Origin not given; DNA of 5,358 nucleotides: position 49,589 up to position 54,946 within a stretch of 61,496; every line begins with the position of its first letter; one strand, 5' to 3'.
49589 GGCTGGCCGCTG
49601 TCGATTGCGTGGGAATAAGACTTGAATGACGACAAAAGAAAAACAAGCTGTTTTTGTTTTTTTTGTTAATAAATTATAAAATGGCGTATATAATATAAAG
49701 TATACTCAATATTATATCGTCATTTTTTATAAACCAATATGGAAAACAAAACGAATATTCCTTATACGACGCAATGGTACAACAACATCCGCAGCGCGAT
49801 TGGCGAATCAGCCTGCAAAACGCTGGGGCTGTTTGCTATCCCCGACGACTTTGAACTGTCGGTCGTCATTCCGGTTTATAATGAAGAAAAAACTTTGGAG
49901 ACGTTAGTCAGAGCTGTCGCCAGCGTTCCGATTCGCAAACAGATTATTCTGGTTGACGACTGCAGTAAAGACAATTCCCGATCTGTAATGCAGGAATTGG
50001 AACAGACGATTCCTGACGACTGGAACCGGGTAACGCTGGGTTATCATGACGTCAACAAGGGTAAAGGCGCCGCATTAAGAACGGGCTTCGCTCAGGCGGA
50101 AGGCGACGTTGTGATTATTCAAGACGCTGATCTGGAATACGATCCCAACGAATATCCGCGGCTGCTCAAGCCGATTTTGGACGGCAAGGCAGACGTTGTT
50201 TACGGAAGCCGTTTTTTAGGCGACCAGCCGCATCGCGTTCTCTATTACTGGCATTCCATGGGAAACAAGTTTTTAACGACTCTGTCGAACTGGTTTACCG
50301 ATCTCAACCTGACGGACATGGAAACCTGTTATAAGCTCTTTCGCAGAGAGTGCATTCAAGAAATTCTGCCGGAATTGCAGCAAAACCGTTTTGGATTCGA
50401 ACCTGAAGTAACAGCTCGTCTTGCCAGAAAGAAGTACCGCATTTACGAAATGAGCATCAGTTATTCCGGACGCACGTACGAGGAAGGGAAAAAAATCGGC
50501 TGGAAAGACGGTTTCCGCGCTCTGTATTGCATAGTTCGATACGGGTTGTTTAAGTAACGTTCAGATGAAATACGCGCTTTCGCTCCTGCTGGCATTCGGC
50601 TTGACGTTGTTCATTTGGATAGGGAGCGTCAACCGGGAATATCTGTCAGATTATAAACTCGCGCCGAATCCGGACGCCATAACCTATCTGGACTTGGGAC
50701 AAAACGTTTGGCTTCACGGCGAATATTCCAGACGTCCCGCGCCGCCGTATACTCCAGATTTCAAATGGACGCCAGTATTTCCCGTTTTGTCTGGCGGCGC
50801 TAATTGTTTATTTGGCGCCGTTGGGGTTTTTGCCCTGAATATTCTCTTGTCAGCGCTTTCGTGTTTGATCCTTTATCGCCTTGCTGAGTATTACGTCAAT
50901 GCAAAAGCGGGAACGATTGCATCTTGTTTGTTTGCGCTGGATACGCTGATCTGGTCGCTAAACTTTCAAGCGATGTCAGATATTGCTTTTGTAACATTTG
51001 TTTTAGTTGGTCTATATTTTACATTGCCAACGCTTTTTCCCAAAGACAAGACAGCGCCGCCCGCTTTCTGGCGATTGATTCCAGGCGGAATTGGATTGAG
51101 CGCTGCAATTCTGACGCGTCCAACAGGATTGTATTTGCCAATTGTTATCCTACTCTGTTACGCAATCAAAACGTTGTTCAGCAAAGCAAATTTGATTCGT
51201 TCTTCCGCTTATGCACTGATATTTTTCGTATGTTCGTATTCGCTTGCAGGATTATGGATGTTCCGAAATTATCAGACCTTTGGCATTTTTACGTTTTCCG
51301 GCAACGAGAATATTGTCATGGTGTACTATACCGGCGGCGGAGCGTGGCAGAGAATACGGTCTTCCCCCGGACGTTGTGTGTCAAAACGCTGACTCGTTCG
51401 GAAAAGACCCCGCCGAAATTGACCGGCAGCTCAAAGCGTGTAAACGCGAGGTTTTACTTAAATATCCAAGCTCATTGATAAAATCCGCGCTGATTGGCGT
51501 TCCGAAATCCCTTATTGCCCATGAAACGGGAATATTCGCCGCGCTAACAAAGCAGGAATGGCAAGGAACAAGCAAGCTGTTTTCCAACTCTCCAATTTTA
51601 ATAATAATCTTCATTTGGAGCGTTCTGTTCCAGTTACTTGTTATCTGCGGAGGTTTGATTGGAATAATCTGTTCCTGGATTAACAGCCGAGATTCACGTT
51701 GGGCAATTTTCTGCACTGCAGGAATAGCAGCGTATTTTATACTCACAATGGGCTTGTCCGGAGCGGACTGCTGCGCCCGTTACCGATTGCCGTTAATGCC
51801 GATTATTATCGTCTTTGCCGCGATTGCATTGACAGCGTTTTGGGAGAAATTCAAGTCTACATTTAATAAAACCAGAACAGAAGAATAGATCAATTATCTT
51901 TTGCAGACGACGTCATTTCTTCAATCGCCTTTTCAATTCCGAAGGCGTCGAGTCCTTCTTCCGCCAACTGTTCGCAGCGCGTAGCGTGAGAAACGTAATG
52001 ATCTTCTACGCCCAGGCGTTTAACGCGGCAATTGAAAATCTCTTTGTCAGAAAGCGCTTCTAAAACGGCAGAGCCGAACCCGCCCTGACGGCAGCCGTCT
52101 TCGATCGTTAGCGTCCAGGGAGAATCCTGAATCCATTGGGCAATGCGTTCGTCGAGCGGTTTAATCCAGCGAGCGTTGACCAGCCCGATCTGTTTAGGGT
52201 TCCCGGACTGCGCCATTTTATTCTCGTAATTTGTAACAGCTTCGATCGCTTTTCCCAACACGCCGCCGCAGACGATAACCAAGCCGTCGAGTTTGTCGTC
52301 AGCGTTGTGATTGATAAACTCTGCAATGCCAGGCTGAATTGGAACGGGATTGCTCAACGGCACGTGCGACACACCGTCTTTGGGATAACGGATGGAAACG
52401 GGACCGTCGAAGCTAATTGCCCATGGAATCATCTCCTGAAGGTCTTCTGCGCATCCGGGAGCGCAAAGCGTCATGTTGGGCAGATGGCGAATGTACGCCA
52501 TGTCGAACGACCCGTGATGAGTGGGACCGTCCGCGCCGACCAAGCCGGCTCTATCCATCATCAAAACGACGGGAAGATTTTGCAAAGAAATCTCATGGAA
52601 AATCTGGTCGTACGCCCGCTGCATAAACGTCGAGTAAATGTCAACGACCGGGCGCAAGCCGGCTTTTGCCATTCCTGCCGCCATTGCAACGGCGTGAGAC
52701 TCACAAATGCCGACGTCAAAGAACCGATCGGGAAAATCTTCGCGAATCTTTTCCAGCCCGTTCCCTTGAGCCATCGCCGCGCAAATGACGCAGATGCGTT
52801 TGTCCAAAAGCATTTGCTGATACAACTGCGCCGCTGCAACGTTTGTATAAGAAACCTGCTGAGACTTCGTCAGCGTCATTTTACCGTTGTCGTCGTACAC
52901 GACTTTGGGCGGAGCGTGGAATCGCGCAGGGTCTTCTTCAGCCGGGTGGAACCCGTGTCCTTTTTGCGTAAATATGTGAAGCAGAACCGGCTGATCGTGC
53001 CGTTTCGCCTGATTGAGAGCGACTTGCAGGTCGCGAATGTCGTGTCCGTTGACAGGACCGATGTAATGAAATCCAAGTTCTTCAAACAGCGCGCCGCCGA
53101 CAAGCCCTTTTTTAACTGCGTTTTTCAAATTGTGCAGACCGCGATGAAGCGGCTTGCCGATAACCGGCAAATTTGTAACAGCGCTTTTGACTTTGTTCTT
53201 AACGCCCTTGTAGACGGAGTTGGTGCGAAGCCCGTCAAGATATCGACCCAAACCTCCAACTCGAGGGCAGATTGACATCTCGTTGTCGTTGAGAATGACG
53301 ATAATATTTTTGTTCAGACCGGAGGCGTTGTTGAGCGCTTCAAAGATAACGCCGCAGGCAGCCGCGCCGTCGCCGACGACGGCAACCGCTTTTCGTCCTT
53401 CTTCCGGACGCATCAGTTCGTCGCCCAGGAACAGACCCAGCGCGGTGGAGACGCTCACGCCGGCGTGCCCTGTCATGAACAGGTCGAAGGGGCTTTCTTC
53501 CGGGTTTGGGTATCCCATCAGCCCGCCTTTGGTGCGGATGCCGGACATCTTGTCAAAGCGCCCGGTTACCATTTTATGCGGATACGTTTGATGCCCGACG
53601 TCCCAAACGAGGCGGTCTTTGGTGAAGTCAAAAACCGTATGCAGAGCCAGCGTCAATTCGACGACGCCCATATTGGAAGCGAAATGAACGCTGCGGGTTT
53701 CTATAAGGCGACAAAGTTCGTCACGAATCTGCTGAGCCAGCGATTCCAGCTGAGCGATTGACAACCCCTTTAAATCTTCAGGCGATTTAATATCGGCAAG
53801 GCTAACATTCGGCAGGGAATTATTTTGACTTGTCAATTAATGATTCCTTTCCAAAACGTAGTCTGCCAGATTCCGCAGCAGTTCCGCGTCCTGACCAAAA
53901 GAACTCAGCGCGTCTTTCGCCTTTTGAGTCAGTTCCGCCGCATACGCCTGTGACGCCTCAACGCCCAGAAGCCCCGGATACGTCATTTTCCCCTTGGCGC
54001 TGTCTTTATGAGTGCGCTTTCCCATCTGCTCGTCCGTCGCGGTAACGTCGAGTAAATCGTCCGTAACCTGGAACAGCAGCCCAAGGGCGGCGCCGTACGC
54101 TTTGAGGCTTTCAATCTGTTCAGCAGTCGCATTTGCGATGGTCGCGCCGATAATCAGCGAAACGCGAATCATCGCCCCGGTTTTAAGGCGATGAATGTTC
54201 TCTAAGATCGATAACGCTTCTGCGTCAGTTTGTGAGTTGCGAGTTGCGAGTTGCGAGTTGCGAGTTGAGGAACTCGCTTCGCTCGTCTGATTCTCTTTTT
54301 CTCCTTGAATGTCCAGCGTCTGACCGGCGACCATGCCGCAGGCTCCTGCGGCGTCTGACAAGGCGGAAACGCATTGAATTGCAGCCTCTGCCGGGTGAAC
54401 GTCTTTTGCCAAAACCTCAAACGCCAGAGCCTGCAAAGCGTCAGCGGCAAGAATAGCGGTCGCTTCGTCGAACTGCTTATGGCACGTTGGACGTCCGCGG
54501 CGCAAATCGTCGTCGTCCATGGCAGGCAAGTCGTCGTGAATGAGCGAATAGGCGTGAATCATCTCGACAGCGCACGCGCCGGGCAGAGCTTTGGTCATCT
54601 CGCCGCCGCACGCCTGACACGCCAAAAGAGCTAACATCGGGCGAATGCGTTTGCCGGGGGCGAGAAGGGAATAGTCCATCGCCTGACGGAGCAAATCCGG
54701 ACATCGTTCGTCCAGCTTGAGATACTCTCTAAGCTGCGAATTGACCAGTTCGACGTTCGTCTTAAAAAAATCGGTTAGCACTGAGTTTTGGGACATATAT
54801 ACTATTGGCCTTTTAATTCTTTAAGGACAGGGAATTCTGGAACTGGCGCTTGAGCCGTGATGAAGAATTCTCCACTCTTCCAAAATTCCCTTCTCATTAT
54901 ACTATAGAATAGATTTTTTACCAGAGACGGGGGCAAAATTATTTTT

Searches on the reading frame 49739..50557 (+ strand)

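Call 62: search_protein_families(library=pfam, proteins=[window:49739-50557:+], max_evalue=0.0001)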
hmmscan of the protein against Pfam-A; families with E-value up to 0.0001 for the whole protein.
window:49739-50557:+ (272 aa): 3 families
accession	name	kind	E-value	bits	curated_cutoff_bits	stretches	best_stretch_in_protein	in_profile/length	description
PF00535.33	Glycos_transf_2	-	1.7e-34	119.7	23.3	1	41-209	1-167/168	Glycosyl transferase family 2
PF13641.12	Glyco_tranf_2_3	-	3.2e-09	37.6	27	1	40-236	3-202/230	Glycosyltransferase like family 2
PF10111.15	Glyco_tranf_2_2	-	3.5e-05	23.9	27.3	1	41-144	1-104/276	Glycosyltransferase like family 2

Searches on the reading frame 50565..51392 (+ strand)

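Call 62: search_protein_families(library=pfam, proteins=[window:50565-51392:+], max_evalue=0.0001)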
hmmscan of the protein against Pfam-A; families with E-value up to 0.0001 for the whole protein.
window:50565-51392:+ (275 aa): 1 family
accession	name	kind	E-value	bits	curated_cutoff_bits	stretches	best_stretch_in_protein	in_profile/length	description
PF13231.12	PMT_2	-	4.2e-07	30.7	26.1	1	70-221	4-154/160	Dolichyl-phosphate-mannose-protein mannosyltransferase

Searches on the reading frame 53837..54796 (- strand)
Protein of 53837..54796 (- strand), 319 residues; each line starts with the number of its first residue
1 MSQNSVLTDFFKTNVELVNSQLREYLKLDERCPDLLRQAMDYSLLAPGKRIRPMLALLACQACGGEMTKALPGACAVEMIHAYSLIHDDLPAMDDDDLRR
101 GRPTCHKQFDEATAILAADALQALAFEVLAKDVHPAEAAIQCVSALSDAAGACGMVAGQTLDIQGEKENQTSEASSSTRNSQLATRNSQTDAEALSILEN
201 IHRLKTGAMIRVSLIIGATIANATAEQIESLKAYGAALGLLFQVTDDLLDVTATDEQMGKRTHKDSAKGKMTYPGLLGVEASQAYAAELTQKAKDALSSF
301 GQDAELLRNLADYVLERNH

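Call 30: search_protein_families(library=pfam, proteins=[window:53837-54796:-])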
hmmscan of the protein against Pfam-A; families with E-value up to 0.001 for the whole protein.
window:53837-54796:- (319 aa): 1 family
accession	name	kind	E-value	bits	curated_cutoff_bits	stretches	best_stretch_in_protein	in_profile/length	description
PF00348.22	polyprenyl_synt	-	3.4e-58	197.3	27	1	34-292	2-233/251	Polyprenyl synthetase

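Call 50: search_solved_structures(query=window:53837-54796:-, show_alignments=1, max_evalue=1e-20)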
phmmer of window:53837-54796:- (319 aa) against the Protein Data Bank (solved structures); distinct sequences matched with E-value up to 1e-20: 71 (the best 60 are shown).
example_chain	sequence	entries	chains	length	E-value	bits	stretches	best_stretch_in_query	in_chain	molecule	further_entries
7my6_A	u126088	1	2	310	2.1e-73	250.4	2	28-169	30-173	Farnesyl-diphosphate synthase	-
7my7_AAA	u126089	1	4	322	2.5e-73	250.2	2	28-169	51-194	Farnesyl-diphosphate synthase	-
7mxz_AAA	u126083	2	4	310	5.4e-70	239.2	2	32-169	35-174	Geranylgeranyl pyrophosphate synthase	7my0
7my1_AAA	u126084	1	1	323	6.5e-70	239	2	32-169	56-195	Geranylgeranyl pyrophosphate synthase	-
3zcd_A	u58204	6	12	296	7.2e-70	238.8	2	36-163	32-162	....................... | FARNESYL PYROPHOSPHATE SYNTHASE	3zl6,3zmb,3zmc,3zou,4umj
3ts7_A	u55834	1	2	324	1.1e-69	238.2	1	5-164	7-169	Geranyltranstransferase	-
3lji_A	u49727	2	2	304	2.3e-68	233.9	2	33-163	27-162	Geranyltranstransferase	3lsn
3p41_A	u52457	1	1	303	2.4e-68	233.8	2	36-164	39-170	Geranyltranstransferase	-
5e8l_A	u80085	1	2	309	2.9e-67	230.3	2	10-166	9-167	Heterodimeric geranylgeranyl pyrophosphate synthase large subunit 1, chloroplastic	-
7lbj_A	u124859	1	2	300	3.4e-66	226.8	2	17-174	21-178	Geranyltranstransferase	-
4f62_A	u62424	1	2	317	1.7e-65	224.5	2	23-169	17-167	Geranyltranstransferase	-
5xn5_A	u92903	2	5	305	2e-64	221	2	18-165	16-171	Os07g0580900 protein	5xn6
5e8h_A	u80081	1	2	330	3.7e-62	213.5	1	16-316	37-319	Geranylgeranyl pyrophosphate synthase 3, chloroplastic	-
3kra_A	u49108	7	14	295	4.6e-62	213.2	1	18-317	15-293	Geranyl diphosphate synthase large subunit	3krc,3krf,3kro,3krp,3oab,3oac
5e8k_A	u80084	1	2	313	8.8e-61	209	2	13-167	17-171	Geranylgeranyl pyrophosphate synthase 10, mitochondrial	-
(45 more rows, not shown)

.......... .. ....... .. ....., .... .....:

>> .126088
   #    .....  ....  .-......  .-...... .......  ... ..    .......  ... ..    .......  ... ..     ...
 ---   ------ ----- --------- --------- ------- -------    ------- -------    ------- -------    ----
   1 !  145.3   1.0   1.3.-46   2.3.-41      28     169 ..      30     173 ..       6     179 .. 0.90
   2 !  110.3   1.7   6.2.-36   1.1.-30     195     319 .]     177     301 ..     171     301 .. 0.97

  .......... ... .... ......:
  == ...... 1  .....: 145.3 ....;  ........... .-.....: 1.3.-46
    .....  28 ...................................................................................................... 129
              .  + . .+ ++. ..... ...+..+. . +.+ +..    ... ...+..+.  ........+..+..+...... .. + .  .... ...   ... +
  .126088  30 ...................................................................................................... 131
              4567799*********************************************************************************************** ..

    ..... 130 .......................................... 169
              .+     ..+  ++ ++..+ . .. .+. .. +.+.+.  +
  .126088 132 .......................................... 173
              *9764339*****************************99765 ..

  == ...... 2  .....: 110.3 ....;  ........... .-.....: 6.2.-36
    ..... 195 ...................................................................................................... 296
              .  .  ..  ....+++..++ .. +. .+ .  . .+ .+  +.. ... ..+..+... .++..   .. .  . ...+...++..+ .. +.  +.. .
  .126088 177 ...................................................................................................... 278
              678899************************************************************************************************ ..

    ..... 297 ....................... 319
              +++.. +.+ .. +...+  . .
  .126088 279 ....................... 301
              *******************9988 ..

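Call 54: find_homologous_proteins(query=window:53837-54796:-, max_evalue=1e-60)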
Query window:53837-54796:- (319 aa): 5531 proteins with E <= 1e-60 among 8000 candidates; the best 120 are listed.
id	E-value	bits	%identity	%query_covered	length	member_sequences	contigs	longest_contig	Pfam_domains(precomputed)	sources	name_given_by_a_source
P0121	3.8e-187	638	93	100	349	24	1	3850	PF00348.23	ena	-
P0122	3.3e-186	635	92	100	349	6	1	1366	PF00348.23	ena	-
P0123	2.3e-179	613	89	100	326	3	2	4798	PF00348.23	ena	-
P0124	1.1e-175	601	89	100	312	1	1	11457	PF00348.23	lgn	-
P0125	6.5e-175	598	91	100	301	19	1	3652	PF00348.23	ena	-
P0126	2.8e-169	580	87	100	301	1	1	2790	PF00348.23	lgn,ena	-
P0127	9.4e-165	565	86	100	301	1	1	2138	PF00348.23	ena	-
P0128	2.1e-164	564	86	100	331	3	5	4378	PF00348.23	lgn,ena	-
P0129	6.7e-131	454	68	100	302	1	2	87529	PF00348.23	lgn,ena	-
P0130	6.1e-119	415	64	98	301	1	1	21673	PF00348.23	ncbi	-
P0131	5.7e-113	395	64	98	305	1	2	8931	PF00348.23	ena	-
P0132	7.2e-112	391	65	94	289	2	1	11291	PF00348.23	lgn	-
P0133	1.4e-107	377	90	61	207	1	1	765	PF00348.23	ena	-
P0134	1.9e-100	354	54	98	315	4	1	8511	PF00348.23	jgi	-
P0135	2.7e-100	354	54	99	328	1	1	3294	PF00348.23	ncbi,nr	ncbi:MAG: polyprenyl synthetase family protein [Pirellulales bacterium]|nr:polyprenyl synthetase fam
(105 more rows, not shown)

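Call 58: find_encoding_contigs(protein=P0125, flank=3000, max_places=1)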
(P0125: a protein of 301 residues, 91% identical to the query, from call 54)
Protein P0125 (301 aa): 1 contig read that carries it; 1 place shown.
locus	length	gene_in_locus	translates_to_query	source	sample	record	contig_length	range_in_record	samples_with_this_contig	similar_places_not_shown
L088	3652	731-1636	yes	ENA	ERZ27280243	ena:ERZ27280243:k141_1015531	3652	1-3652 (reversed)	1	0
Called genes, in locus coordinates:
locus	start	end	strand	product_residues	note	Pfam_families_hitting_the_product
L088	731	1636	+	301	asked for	PF00348:polyprenyl_synt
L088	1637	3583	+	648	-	PF13292:DXP_synthase_N, PF02775:TPP_enzyme_C (faint), PF02779:Transket_pyr, PF02780:Transketolase_C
